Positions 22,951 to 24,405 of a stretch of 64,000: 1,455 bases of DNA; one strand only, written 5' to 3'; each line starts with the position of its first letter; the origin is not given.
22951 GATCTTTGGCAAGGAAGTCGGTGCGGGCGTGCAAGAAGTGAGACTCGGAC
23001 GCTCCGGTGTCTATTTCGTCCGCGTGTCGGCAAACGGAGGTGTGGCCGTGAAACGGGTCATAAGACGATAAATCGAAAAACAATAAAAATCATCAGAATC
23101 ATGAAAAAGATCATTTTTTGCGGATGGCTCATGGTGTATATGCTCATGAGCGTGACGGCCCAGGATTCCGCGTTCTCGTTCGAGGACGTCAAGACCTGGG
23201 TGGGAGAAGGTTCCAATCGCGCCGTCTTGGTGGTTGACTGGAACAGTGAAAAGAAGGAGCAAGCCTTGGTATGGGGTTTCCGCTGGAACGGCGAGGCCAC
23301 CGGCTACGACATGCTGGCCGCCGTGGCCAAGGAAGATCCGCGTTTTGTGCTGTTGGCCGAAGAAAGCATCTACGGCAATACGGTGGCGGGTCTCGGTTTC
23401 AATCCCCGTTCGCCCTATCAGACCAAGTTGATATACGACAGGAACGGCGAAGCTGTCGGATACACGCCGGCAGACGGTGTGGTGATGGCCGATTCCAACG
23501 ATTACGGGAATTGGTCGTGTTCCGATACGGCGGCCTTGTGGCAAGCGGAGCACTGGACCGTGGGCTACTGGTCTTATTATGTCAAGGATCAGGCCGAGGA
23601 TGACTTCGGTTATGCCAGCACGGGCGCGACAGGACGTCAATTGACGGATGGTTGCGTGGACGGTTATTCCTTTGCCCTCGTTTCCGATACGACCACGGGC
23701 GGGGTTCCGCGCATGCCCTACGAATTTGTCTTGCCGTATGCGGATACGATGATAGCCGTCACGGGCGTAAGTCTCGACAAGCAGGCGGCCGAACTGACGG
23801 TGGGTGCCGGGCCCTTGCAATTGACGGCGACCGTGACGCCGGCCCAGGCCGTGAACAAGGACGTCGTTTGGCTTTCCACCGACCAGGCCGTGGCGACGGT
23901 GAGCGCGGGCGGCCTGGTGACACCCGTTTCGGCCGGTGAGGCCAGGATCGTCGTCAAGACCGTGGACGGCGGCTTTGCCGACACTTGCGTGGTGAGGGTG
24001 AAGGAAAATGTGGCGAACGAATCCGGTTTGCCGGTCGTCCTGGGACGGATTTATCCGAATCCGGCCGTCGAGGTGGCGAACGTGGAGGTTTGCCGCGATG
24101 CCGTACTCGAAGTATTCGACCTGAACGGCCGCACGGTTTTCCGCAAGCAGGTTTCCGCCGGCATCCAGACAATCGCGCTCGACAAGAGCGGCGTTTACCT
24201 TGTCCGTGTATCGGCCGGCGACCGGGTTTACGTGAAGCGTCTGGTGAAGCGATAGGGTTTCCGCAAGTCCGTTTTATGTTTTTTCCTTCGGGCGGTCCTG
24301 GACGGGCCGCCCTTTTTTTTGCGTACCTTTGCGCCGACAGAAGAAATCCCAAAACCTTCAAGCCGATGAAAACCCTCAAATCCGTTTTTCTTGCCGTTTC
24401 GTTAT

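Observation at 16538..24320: A riboswitch-controlled corrinoid-uptake operon contains two accessory proteins that are T9SS cargo rather than lipoproteins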

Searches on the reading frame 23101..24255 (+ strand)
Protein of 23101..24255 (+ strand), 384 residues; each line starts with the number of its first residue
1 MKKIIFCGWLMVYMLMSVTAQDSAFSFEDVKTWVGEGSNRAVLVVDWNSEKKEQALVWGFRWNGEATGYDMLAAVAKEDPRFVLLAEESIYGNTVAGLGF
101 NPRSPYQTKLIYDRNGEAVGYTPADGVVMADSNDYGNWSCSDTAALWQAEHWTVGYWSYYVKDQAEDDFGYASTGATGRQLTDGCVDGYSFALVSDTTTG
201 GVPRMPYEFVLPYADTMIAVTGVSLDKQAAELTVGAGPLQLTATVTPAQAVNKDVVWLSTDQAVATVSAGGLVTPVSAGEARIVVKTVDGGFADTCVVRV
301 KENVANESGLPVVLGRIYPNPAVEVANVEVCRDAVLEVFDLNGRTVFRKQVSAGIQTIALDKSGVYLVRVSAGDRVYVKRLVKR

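Call 3: search_protein_families(library=pfam, proteins=[window:23101-24255:+], max_evalue=0.01)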
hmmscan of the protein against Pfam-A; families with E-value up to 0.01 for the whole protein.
window:23101-24255:+ (384 aa): 3 families
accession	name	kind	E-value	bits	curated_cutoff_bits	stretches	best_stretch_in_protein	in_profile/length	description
PF02368.24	Big_2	-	1.1e-12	48.2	22.8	1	219-298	1-79/79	Bacterial Ig-like domain (group 2)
PF18962.6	Por_Secre_tail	-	5.5e-08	33.4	27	1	317-382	1-74/75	Secretion system C-terminal sorting domain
PF22359.2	Big-like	-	0.0087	16.7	27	0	264-301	12-47/48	Bacterial Ig-like domain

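Call 4: search_protein_families(library=ncbifam, proteins=[window:23101-24255:+], max_evalue=0.01)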
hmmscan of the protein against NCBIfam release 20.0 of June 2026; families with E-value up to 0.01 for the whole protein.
window:23101-24255:+ (384 aa): 3 families
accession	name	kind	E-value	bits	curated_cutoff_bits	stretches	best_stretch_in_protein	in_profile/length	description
TIGR04183.1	Por_Secre_tail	domain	6.4e-13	48.5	23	1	317-384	1-72/72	T9SS type A sorting domain-containing protein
NF040672.1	SCO2322_fam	subfamily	4e-07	30.5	85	1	155-210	7-60/144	SCO2322 family protein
NF038113.1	T9SSA_dep_M36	equivalog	6.6e-07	27.9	885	1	316-383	794-868/869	T9SS-dependent M36 family metallopeptidase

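Call 8: search_solved_structures(query=window:23101-24255:+, max_evalue=1, show_alignments=2)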
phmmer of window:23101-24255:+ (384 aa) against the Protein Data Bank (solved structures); distinct sequences matched with E-value up to 1: 11.
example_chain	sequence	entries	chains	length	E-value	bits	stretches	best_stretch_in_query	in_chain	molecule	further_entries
7quz_AAA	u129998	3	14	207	1.9e-08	37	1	217-300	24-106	Beta-1,3-glucanase bglH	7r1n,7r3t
7z47_G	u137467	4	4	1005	0.00011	24.6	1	223-301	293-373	Surface protein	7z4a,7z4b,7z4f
9cuy_c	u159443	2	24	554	0.00067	22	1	221-322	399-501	Short tail fiber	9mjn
6n1a_A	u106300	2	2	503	0.00094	21.5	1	217-303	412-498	Carbohydrate-binding protein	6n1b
8glk_D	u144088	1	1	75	0.006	18.9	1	317-382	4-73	Endonuclease I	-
5ngj_A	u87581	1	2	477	0.057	15.6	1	219-290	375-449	Tail tube protein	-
7qg9_F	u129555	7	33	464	0.078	15.2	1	219-286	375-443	Tail tube protein | Tail tube protein pb6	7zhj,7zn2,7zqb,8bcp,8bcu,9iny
9mfe_A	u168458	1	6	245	0.22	13.7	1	214-299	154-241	Major tail protein V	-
8zdh_A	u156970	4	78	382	0.29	13.3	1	138-300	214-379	Major Capsid Protein (gp8)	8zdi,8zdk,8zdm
4hu8_A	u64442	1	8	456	0.55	12.4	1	231-298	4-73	GH10 Xylanase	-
5hfs_A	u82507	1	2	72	0.68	12.1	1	333-382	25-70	Gingipain R2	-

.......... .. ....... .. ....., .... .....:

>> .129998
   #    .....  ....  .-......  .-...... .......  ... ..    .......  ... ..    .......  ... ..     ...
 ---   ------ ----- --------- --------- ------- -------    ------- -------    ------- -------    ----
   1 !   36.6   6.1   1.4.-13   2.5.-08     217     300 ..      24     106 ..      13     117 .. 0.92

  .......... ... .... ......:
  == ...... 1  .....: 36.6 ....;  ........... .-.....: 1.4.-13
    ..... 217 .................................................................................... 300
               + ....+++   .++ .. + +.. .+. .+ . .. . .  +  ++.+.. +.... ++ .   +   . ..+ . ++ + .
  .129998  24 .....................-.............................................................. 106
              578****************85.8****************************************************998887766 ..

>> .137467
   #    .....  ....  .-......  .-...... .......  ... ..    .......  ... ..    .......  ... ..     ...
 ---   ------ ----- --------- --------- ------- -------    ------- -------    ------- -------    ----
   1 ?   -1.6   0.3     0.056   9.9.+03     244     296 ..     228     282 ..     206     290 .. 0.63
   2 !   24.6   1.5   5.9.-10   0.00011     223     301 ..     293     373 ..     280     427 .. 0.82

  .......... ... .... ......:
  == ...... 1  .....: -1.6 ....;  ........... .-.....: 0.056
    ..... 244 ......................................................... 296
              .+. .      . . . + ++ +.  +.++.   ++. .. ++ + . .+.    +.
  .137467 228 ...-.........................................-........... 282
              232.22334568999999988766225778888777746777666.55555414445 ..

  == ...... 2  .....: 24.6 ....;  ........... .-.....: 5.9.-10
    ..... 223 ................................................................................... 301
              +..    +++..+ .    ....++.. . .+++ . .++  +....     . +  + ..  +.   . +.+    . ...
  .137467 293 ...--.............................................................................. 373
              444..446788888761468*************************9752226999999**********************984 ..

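Call 20: find_homologous_proteins(query=window:23101-24255:+, max_evalue=0.001)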
Query window:23101-24255:+ (384 aa): 214 proteins with E <= 0.001 among 8000 candidates; the best 120 are listed.
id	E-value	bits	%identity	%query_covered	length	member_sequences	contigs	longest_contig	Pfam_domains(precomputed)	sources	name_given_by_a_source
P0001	1.2e-253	859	99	100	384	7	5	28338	PF18962.8,PF02368.25,PF28005.1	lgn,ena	-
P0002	4.3e-131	455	58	97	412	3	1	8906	PF18962.8,PF02368.25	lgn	-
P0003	8.4e-104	366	65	53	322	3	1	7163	PF18962.8,PF28005.1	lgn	-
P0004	9.3e-83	296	60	22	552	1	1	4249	PF21764.4,PF26182.1,PF13927.13,PF21461.4,PF22359.3,PF02368.25,PF06832.19,PF17790.8,PF26918.1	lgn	-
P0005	4.2e-80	288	57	22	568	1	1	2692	PF21764.4,PF26182.1,PF21461.4,PF22359.3,PF02368.25,PF06832.19,PF26918.1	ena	-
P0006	4.7e-78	281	41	44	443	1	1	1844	PF26182.1,PF21461.4,PF18962.8,PF02368.25,PF26918.1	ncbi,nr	ncbi:MAG: Ig-like domain-containing protein, partial [Bacteroidales bacterium]|nr:Ig-like domain-con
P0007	2.0e-74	269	42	43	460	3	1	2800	PF26182.1,PF18962.8,PF02368.25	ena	-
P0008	9.9e-73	263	57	21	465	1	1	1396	PF26182.1,PF22359.3,PF02368.25,PF26918.1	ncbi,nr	ncbi:MAG: Ig-like domain-containing protein, partial [Bacteroidales bacterium]|nr:Ig-like domain-con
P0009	1.9e-70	256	56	22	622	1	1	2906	PF21764.4,PF26182.1,PF21461.4,PF22359.3,PF02368.25,PF20578.5,PF26918.1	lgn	-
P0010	6.7e-69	251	56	22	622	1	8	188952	PF21764.4,PF26182.1,PF21461.4,PF22359.3,PF02368.25,PF20578.5,PF26918.1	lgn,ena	-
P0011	1.5e-68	250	56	22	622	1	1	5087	PF21764.4,PF26182.1,PF21461.4,PF22359.3,PF02368.25,PF20578.5,PF26918.1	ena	-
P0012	1.7e-68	249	56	22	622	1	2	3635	PF21764.4,PF26182.1,PF21461.4,PF22359.3,PF02368.25,PF20578.5,PF26918.1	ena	-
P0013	1.9e-68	249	46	28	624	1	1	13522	PF21764.4,PF26182.1,PF21461.4,PF22359.3,PF02368.25,PF26918.1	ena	-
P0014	1.9e-68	249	39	32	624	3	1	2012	PF21764.4,PF26182.1,PF21461.4,PF22359.3,PF02368.25,PF26918.1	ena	-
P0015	3.3e-68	249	51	22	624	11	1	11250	PF21764.4,PF26182.1,PF21461.4,PF22359.3,PF02368.25,PF26918.1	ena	-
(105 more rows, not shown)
